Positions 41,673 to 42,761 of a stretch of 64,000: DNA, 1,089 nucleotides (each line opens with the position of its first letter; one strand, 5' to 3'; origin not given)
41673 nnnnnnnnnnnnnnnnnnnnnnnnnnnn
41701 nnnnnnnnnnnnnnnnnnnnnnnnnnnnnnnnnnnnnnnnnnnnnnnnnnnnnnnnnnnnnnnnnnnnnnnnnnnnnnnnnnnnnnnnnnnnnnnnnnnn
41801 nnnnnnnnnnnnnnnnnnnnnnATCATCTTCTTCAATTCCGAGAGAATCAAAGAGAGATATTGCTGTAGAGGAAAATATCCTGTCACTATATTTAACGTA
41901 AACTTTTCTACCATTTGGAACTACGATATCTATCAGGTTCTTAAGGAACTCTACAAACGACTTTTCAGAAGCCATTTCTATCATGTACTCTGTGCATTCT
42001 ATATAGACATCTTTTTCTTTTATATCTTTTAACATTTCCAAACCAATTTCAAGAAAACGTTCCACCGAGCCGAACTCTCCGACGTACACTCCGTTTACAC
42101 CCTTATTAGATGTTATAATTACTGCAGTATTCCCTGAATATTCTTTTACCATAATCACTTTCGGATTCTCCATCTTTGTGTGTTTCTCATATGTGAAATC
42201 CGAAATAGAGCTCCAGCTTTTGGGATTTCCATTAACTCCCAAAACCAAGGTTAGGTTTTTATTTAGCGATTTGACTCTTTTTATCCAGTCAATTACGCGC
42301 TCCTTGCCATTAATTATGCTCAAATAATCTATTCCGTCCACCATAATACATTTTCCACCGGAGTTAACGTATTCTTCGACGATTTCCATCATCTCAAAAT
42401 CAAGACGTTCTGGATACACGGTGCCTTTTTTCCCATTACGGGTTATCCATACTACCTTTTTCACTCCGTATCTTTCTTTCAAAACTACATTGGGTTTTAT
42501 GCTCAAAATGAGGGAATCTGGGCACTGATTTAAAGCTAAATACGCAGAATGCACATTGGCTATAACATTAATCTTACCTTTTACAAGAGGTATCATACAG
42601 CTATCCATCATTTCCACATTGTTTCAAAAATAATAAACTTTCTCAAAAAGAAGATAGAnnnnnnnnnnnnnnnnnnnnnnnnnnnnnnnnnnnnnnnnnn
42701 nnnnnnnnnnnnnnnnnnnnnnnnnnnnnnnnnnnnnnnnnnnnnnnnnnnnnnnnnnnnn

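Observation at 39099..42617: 1172-aa DUF835-like + STAND NTPase + TPR protein inserted between fusA and tuf in the str-type ribosomal cluster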

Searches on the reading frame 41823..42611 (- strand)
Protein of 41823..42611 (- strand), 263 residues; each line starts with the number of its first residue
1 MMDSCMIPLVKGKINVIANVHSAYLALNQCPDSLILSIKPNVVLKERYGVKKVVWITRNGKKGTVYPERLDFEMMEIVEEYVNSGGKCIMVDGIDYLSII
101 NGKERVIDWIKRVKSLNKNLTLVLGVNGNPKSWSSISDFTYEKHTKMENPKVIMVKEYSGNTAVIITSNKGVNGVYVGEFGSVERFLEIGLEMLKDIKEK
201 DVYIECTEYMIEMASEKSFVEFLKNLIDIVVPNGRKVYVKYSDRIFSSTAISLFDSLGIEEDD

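Call 26: find_homologous_proteins(query=window:41823-42611:-, max_evalue=0.001)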
Query seq(263 aa): 460 candidates shared short words with the query, none scored E <= 0.001.
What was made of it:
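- Tried and rejected: find_homologous_proteins with the N-terminal 263 aa alone returned nothing, not even the identical protein (call 26).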

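Call 37: search_protein_representatives(alignment_id=A2)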
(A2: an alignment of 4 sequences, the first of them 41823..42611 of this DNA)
Query: 4 sequences, 264 profile positions. Proteins with E-value up to 0.001 (for the whole library): 456; up to 1e-10: 96; up to 1e-30: 15. The best 150 are listed.
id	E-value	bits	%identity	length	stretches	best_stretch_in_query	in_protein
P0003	1.0e-123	428.1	-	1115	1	4-264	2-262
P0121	1.3e-64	234.4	-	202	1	5-198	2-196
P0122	2.8e-56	207.1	-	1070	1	4-262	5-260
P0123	3.4e-51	190.4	-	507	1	2-255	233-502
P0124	5.4e-49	183.2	-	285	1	6-255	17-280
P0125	9.1e-49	182.4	-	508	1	3-247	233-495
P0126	7.0e-48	179.5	-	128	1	3-128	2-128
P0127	1.5e-47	178.4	-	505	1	4-253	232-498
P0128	9.4e-38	146.3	-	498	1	3-253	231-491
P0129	1.7e-34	135.7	-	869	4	19-120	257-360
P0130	3.8e-33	131.2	-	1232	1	11-263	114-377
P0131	7.2e-33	130.3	-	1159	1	2-241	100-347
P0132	4.9e-32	127.6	-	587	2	19-130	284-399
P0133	5.0e-31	124.2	-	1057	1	109-264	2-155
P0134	7.0e-31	123.8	-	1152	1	19-238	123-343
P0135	5.4e-30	120.9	-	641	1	7-242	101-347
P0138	1.4e-27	112.9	-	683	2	21-119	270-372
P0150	5.0e-23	98.0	-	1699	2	21-128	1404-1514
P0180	9.6e-14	67.6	-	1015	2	27-144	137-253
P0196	6.8e-12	61.5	-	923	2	28-130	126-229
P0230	3.6e-10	55.9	-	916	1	30-119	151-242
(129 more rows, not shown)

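Call 38: search_protein_families(library=pfam, proteins=[P0122, P0123, P0124, P0129, P0130, P0132, P0135, P0138, P0150, P0180], max_evalue=0.0001)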
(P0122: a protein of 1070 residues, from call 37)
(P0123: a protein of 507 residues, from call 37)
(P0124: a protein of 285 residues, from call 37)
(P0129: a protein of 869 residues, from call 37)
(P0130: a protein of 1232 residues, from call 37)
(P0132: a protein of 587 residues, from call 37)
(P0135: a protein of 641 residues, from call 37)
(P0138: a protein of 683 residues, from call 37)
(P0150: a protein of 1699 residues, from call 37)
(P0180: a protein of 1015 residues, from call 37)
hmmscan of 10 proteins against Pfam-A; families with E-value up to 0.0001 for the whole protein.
P0122 (1070 aa): 38 families (the best 25 are shown)
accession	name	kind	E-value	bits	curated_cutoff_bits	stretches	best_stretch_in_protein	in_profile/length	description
PF13424.12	TPR_12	-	3.4e-56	187.8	30.1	4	780-851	3-76/77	Tetratricopeptide repeat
PF07719.23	TPR_2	-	4.3e-42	139.2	27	1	780-810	1-31/34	Tetratricopeptide repeat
PF00515.34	TPR_1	-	8.5e-40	133.4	27.8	2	780-811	1-32/34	Tetratricopeptide repeat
PF13374.12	TPR_10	-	9e-38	127.7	27.5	2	862-892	4-34/42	Tetratricopeptide repeat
PF13176.12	TPR_7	-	2.7e-32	108.5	27.9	1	782-816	1-35/36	Tetratricopeptide repeat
PF13181.12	TPR_8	-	3.1e-31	105.3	25.7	0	822-851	3-32/34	Tetratricopeptide repeat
PF13432.12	TPR_16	-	3.8e-24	85.2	32.7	2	947-1008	4-59/65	Tetratricopeptide repeat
PF17874.7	TPR_MalT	-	7.6e-24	85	45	1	793-977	14-198/336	MalT-like TPR region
PF13191.12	AAA_16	-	3.5e-21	76.8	32.6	1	266-417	3-167/167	AAA ATPase domain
PF13428.12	TPR_14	-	1.2e-20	72.3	23.5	0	981-1007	2-28/44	Tetratricopeptide repeat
PF14559.12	TPR_19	-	2.9e-15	56.8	25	0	951-1012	2-57/68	Tetratricopeptide repeat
PF10602.15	RPN7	-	1e-14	55.1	29.6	0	862-961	38-134/174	26S proteasome subunit RPN7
PF13371.12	TPR_9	-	7.4e-14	52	35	0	786-812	35-61/73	Tetratricopeptide repeat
PF12862.13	ANAPC5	-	1e-12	48.4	23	1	751-816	9-74/91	Anaphase-promoting complex subunit 5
PF13174.12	TPR_6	-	2.3e-11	44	26.3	0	986-1005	6-25/33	Tetratricopeptide repeat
PF05763.18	DUF835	-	5.8e-11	42.8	33.1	1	28-131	13-120/136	Protein of unknown function (DUF835)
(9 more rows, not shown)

P0123 (507 aa): 1 family
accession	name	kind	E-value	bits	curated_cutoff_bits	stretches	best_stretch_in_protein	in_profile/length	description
PF05763.18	DUF835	-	1.2e-15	57.9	33.1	1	253-362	8-118/136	Protein of unknown function (DUF835)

P0124 (285 aa): 1 family
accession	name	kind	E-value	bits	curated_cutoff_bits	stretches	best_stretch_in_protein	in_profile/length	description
PF05763.18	DUF835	-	1.2e-14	54.7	33.1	1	33-132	8-106/136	Protein of unknown function (DUF835)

P0129 (869 aa): 2 families
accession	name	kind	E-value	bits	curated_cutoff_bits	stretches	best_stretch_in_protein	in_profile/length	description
PF05763.18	DUF835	-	1.9e-56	190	33.1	4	258-386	9-136/136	Protein of unknown function (DUF835)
PF16927.11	HisKA_7TM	-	3.1e-33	115.9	28.6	1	6-223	6-220/224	N-terminal 7TM region of histidine kinase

P0130 (1232 aa): 26 families (the best 25 are shown)
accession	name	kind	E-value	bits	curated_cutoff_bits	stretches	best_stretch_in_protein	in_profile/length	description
PF13424.12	TPR_12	-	8.1e-52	173.8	30.1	4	909-977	5-76/77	Tetratricopeptide repeat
PF07719.23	TPR_2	-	1.2e-35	119.1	27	0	908-937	2-31/34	Tetratricopeptide repeat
PF00515.34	TPR_1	-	2e-32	110.1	27.8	2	948-976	3-31/34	Tetratricopeptide repeat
PF13374.12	TPR_10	-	2.7e-28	97.5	27.5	1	947-978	3-34/42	Tetratricopeptide repeat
PF13181.12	TPR_8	-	4.3e-28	95.5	25.7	0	948-977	3-32/34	Tetratricopeptide repeat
PF13176.12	TPR_7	-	2e-26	90.2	27.9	0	948-978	1-31/36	Tetratricopeptide repeat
PF17874.7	TPR_MalT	-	2.4e-18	67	45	2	914-1020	8-114/336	MalT-like TPR region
PF13191.12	AAA_16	-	1.5e-17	65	32.6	1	380-528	2-167/167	AAA ATPase domain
PF13428.12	TPR_14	-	1.8e-12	47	23.5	0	909-943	3-37/44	Tetratricopeptide repeat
PF13414.12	TPR_11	-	7.4e-11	42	26.8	0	796-818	1-23/42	TPR repeat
PF05763.18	DUF835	-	7.4e-10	39.2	33.1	1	121-231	4-117/136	Protein of unknown function (DUF835)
PF13432.12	TPR_16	-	7.5e-09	36.3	32.7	0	992-1051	3-56/65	Tetratricopeptide repeat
PF14938.12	SNAP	-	4.7e-08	33.3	25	0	885-1010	53-179/282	Soluble NSF attachment protein, SNAP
PF10516.15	SHNi-TPR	-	1.2e-07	31.6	21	0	790-819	2-31/38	SHNi-TPR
PF13431.12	TPR_17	-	1.5e-07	31.6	24.4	0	948-966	15-33/34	Tetratricopeptide repeat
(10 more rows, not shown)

P0132 (587 aa): 2 families
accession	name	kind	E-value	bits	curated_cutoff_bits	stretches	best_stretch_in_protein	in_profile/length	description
PF05763.18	DUF835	-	1.6e-47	161.2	33.1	2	279-411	3-134/136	Protein of unknown function (DUF835)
PF16927.11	HisKA_7TM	-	2.8e-13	50.7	28.6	1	12-254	3-222/224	N-terminal 7TM region of histidine kinase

P0135 (641 aa): 5 families
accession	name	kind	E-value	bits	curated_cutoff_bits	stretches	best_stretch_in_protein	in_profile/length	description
PF13191.12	AAA_16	-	1e-24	88.4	32.6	2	3-237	2-157/167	AAA ATPase domain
PF05763.18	DUF835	-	7.2e-18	65.1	33.1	1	137-236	38-136/136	Protein of unknown function (DUF835)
PF01637.24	ATPase_2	-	2e-07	31.5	33.2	1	3-121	1-91/225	ATPase domain predominantly from Archaea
PF13401.12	AAA_22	-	1.4e-06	29.1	27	0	25-112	5-93/130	AAA domain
PF00931.28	NB-ARC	-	3.1e-06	27.1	23.5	0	389-502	91-200/248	NB-ARC domain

P0138 (683 aa): 2 families
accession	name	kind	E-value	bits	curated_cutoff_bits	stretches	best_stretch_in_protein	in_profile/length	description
PF05763.18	DUF835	-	1.1e-52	177.9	33.1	2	270-399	10-136/136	Protein of unknown function (DUF835)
PF08271.17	Zn_Ribbon_TF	-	5e-05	23.2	29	0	15-46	1-31/43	TFIIB zinc-binding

P0150 (1699 aa): 11 families
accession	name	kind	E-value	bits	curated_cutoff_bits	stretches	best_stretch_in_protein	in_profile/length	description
PF01436.27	NHL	-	9.9e-133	426.5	20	12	963-990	1-28/28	NHL repeat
PF05763.18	DUF835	-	2.5e-50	170.2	33.1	2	1563-1692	5-134/136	Protein of unknown function (DUF835)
PF17170.10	DUF5128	-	8.4e-41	140.6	22.9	4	427-507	52-130/321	6-bladed beta-propeller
PF08450.18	SGL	-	3.8e-28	99.2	26.3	0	465-557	131-222/246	SMP-30/Gluconolactonase/LRE-like region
PF25021.1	TEN_NHL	-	5.6e-21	75.3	27.1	0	1062-1140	29-101/357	Teneurin NHL domain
PF06739.17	SBBP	-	9.5e-18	64.3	20.5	0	419-439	14-34/38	Beta-propeller repeat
PF13449.12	Phytase-like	-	1.5e-09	38.6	27.6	0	969-1006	73-110/284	Esterase-like activity of phytase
PF22701.2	Mala_s_1-like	-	3.8e-08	33.8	27.5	0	870-1061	4-176/195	Mal s 1 allergenic protein-like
PF24797.1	Beta-prop_WDR35_TULP_N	-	2.8e-07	30.4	80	0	524-685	162-328/332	WDR35/TULP4 N-terminal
PF24303.1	DUF7485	-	1.6e-06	28.3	27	0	1049-1118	17-86/284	Domain of unknown function (DUF7485)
PF01731.26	Arylesterase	-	7.3e-05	23.3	21.3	0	464-495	50-81/86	Arylesterase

P0180 (1015 aa): 22 families
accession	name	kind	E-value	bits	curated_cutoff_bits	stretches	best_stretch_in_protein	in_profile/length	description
PF13424.12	TPR_12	-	1.4e-40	137.7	30.1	4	803-875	3-76/77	Tetratricopeptide repeat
PF05763.18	DUF835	-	9.9e-28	97.1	33.1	1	129-254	9-135/136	Protein of unknown function (DUF835)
PF07719.23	TPR_2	-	4.9e-25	86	27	0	723-754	1-32/34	Tetratricopeptide repeat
PF00515.34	TPR_1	-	3e-20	71.6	27.8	1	803-833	1-31/34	Tetratricopeptide repeat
PF13181.12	TPR_8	-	6.3e-18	63.8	25.7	0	843-875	1-32/34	Tetratricopeptide repeat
PF13176.12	TPR_7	-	5.3e-16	57.7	27.9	0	809-831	5-27/36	Tetratricopeptide repeat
PF01637.24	ATPase_2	-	4.2e-15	56.6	33.2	1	310-515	1-223/225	ATPase domain predominantly from Archaea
PF14938.12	SNAP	-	7.3e-15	55.6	25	1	737-869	49-180/282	Soluble NSF attachment protein, SNAP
PF13401.12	AAA_22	-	3.4e-11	44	27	1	327-454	4-123/130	AAA domain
PF17874.7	TPR_MalT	-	2.6e-10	40.5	45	0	809-955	46-192/336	MalT-like TPR region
PF13374.12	TPR_10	-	2.1e-09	37.5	27.5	0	806-836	5-35/42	Tetratricopeptide repeat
PF13414.12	TPR_11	-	4.9e-09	36.2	26.8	0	730-777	1-42/42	TPR repeat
PF00931.28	NB-ARC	-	9.6e-09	35.3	23.5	1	314-425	2-111/248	NB-ARC domain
PF13428.12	TPR_14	-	4e-08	33.6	23.5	0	966-994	3-31/44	Tetratricopeptide repeat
PF24885.1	TPR_NPHP3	-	6.5e-08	32.7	100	0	748-870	83-209/239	Nephrocystin-3 TPR domain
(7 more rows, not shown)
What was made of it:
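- Some relatives have a wHTH in front of the DUF835 pair (P0130, call 38), or have the pair inserted in the NBD.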

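Call 51: predict_structure(alignment_id=A3)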
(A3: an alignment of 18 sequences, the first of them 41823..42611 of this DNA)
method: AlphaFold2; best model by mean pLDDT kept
length: 263 residues; sequences in the alignment: 18
mean_pLDDT: 91.4   pTM: 0.89
mean pLDDT of the five models: 91.4, 91.2, 91.0, 90.1, 89.5
residues with pLDDT >= 90: 205; 70-90: 49; 50-70: 5; < 50: 4
segments of 3 or more residues with pLDDT < 50: 1-3
pLDDT, mean of each block of 10 residues (from residue 1): 68 96 93 95 92 93 93 96 98 95 97 98 93 94 91 92 92 89 90 84 94 92 95 95 88 85 53
secondary structure, 60 per line:
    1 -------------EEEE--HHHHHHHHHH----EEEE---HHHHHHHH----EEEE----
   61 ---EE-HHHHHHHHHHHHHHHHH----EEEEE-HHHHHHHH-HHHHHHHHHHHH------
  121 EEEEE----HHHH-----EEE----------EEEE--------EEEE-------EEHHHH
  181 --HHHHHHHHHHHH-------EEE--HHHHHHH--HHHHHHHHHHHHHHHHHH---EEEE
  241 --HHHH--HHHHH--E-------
elements in order: E14-17 H20-29 E34-37 H41-48 E53-56 H67-83 E88-92 H94-101 H103-114 E121-125 H130-133 E139-141 E152-155 E164-167 H177-180 H183-194 E202-204 H207-213 H216-233 E237-240 H243-246 H249-253
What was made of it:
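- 42207..42611 (-): DUF835 module 1 (aa 1-135): KaiC/RecA-like core without a P-loop. AF2 pLDDT 91 (call 51).
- On DUF835 (PF05763) / iKaiC: AF2 pLDDT 91.4 (call 51).
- The AF2 model of aa 1-263 has pLDDT 91.4 (call 51).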

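Call 54: fold_search(model_id=the predicted structure, library=pdb)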
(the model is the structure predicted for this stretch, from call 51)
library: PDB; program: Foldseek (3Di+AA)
matches with E <= 10: 1654; with E <= 0.001: 160
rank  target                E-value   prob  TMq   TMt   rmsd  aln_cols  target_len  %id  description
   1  4o0m_C                2.3e-07  1.00  0.34  0.20  15.9       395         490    8  Crystal structure of T. Elongatus BP-1 Clock Protein KaiC (released 2014-05-14)
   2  3s1a_C                7.7e-07  1.00  0.34  0.20  15.6       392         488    9  Crystal structure of the phosphorylation-site double mutant S431E/T432E of the KaiC circadian clock protein (released 2011-09-21)
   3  8jon_A                8.2e-07  1.00  0.32  0.19  15.7       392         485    9  Structure of a synthetic circadian clock protein KaiC mutant of cyanobacteria Synechococcus elongatus PCC 7942 (released 2024-06-12)
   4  1tf7_A                1.2e-06  1.00  0.36  0.21  15.3       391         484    9  Crystal Structure of Circadian Clock Protein KaiC (released 2004-08-24)
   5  3k0c_E                1.3e-06  1.00  0.37  0.21  16.4       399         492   10  Crystal structure of the phosphorylation-site double mutant S431A/T432E of the KaiC circadian clock protein (released 2010-03-31)
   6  7s66_A                1.3e-06  1.00  0.34  0.20  15.8       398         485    8  Extended conformation of nighttime state KaiC (released 2021-09-22)
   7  4ijm_A                1.5e-06  1.00  0.36  0.20  16.0       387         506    8  Crystal structure of circadian clock protein KaiC A422V mutant (released 2013-02-13)
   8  3k0f_C                1.7e-06  1.00  0.34  0.20  15.5       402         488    9  Crystal structure of the phosphorylation-site double mutant T426A/T432A of the KaiC circadian clock protein (released 2010-03-31)
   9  4ijm_E                1.8e-06  1.00  0.37  0.21  16.3       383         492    8  Crystal structure of circadian clock protein KaiC A422V mutant (released 2013-02-13)
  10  4dug_C                2.0e-06  1.00  0.37  0.21  15.6       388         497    9  Crystal Structure of Circadian Clock Protein KaiC E318A Mutant (released 2012-03-14)
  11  3s1a_A                2.3e-06  1.00  0.37  0.21  16.0       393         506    8  Crystal structure of the phosphorylation-site double mutant S431E/T432E of the KaiC circadian clock protein (released 2011-09-21)
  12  8zn5_I                2.5e-06  1.00  0.36  0.23  15.3       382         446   10  Crystal Structure of Designed Clock Protein KaiC (released 2025-04-16)
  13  3jzm_A                2.6e-06  1.00  0.37  0.22  15.1       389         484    8  Crystal structure of the phosphorylation-site mutant T432A of the KaiC circadian clock protein (released 2010-03-31)
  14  8zn7_B                2.6e-06  1.00  0.37  0.22  15.3       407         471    9  Crystal Structure of Designed Clock Protein KaiC (released 2025-04-16)
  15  3s1a_B                2.9e-06  1.00  0.34  0.20  15.6       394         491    9  Crystal structure of the phosphorylation-site double mutant S431E/T432E of the KaiC circadian clock protein (released 2011-09-21)
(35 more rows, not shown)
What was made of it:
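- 42207..42611 (-): Foldseek top 50 hits are all KaiC (call 54).
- On DUF835 (PF05763) / iKaiC: All top 50 PDB matches are KaiC with probability 1.0 (call 54).
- Closest known: KaiC. Same: The fold of each module, and the tandem two-module arrangement, align to KaiC CI+CII (call 54).
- All top 50 Foldseek hits are full-length KaiC, aligned over both modules (call 54).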

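Call 56: search_solved_structures(query=A3, max_evalue=1)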
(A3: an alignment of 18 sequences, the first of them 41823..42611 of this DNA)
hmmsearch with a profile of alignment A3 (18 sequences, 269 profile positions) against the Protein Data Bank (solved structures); distinct sequences matched with E-value up to 1: 13.
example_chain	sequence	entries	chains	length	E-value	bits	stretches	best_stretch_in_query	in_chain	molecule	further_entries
4yds_A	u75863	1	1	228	0.011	18.2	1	80-150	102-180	Flagella-related protein H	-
3dnf_A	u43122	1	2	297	0.021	17.3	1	98-205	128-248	4-hydroxy-3-methylbut-2-enyl diphosphate reductase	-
2jhu_A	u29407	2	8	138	0.18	14.2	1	178-233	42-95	RHO GDP-DISSOCIATION INHIBITOR 1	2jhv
1kmt_A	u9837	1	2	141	0.19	14.2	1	178-233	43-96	Rho GDP-dissociation inhibitor 1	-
2ji0_A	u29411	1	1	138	0.2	14.1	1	178-228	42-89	RHO GDP-DISSOCIATION INHIBITOR 1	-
1ft3_A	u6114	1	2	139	0.29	13.6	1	178-228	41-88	RHO GDP-DISSOCIATION INHIBITOR 1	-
2jhs_A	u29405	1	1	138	0.29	13.6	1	178-228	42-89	RHO GDP-DISSOCIATION INHIBITOR 1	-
2jhw_A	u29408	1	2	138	0.32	13.4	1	178-233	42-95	RHO GDP-DISSOCIATION INHIBITOR 1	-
1fso_A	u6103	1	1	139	0.6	12.5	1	178-228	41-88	RHO GDP-DISSOCIATION INHIBITOR 1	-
1rho_A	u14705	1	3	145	0.68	12.3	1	178-228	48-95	RHO GDP-DISSOCIATION INHIBITOR 1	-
2jhz_A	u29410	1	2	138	0.75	12.2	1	178-233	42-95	RHO GDP-DISSOCIATION INHIBITOR 1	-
2jhx_A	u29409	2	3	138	0.76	12.2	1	178-233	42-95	RHO GDP-DISSOCIATION INHIBITOR 1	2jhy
1qvy_A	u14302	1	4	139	0.88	12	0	178-228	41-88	Rho GDP-dissociation inhibitor 1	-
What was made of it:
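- Closest known: KaiC. Same: There is a marginal profile match to FlaH (E 0.011, call 56).
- The best profile match to PDB sequences, at a marginal E-value of 0.011, is the KaiC-like FlaH (call 56).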

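Call 78: list_cluster_members(proteins=[P0122, P0130, P0133, P0131, P0180, P0123, P0124, P0127, P0196, P0230])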
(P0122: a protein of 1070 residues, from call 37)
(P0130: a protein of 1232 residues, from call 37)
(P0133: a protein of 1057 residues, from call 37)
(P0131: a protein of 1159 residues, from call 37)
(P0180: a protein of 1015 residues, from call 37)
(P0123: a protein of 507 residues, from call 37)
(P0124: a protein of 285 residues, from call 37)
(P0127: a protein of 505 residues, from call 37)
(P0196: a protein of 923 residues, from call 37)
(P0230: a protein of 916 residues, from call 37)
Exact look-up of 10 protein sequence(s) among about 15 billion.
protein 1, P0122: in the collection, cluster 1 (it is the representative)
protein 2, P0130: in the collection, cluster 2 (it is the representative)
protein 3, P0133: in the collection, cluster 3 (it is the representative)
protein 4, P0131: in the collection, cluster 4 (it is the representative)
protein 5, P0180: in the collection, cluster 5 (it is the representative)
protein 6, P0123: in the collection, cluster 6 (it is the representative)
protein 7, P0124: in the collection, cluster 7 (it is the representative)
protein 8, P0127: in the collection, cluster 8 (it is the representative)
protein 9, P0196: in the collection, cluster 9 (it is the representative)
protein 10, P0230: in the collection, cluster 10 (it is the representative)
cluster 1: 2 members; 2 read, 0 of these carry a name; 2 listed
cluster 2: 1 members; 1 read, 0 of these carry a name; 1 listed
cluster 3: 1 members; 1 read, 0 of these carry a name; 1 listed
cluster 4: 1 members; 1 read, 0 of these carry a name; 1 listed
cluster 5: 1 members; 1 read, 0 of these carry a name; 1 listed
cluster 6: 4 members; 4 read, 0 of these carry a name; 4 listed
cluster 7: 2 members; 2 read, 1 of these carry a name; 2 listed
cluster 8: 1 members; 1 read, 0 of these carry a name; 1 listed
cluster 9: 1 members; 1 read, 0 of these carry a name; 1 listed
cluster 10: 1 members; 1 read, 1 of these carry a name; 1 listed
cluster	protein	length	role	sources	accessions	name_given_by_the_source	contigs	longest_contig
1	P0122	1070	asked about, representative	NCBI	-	-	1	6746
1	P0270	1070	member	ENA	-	-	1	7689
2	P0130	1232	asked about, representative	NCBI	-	-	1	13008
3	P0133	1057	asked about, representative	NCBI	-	-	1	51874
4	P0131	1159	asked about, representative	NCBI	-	-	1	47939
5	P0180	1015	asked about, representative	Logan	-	-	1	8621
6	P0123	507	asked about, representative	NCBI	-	-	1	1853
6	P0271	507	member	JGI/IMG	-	-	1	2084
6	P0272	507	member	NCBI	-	-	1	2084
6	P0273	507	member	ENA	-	-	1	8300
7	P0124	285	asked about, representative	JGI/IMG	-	hypothetical protein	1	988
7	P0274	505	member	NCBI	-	-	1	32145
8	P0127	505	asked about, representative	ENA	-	-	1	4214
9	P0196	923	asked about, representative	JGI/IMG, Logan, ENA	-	-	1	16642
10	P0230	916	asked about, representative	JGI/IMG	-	tetratricopeptide (TPR) repeat protein/Cdc6-like AAA superfamily ATPase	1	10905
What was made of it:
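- Each cluster is rare (call 78).
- Tried and rejected: Cluster look-up gave no organism names for the additional family members (call 78).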

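Call 79: find_encoding_contigs(protein=P0133, flank=8000, max_places=2)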
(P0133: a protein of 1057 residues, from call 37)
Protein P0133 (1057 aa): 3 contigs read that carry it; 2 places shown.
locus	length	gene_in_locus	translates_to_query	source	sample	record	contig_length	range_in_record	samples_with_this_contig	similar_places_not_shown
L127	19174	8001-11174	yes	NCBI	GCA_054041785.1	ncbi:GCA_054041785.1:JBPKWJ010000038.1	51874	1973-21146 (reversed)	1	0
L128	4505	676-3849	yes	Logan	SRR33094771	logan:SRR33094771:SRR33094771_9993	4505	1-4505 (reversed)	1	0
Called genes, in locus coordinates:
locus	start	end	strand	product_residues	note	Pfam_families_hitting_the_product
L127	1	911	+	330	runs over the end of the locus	PF02005:TRM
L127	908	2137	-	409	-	PF00330:Aconitase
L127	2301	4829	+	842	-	PF24885:TPR_NPHP3 (faint), PF01637:ATPase_2, PF13191:AAA_16 (weak), PF13401:AAA_22, PF17874:TPR_MalT (weak), PF13424:TPR_12 (weak), PF18768:RNPP_C (weak), PF13424:TPR_12, +8 more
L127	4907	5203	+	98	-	PF01253:SUI1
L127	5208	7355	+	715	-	PF08351:TmcA_N, PF05127:NAT10_TcmA_helicase, PF13718:GNAT_acetyltr_2, PF13725:tRNA_bind_2 (weak)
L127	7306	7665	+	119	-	PF04266:ASCH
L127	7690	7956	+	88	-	-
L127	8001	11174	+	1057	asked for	PF01637:ATPase_2, PF13191:AAA_16, PF28559:TPR_SusR, PF13424:TPR_12, PF13424:TPR_12, PF13424:TPR_12, PF17874:TPR_MalT, PF13424:TPR_12, +17 more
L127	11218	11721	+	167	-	PF04079:SMC_ScpB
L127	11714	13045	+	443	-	PF02844:GARS_N, PF01071:GARS_A, PF02843:GARS_C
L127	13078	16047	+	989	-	PF00112:Peptidase_C1, PF25833:Fn3_SaeA_3rd (faint), PF00041:fn3 (weak)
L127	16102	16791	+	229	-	PF17746:SfsA_N, PF03749:SfsA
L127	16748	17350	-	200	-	PF03367:Zn_ribbon_ZPR1 (weak), PF22794:jr-ZPR1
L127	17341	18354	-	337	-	PF01070:FMN_dh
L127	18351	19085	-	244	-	PF00696:AA_kinase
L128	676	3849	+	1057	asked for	PF01637:ATPase_2, PF13191:AAA_16, PF28559:TPR_SusR, PF13424:TPR_12, PF13424:TPR_12, PF13424:TPR_12, PF17874:TPR_MalT, PF13424:TPR_12, +17 more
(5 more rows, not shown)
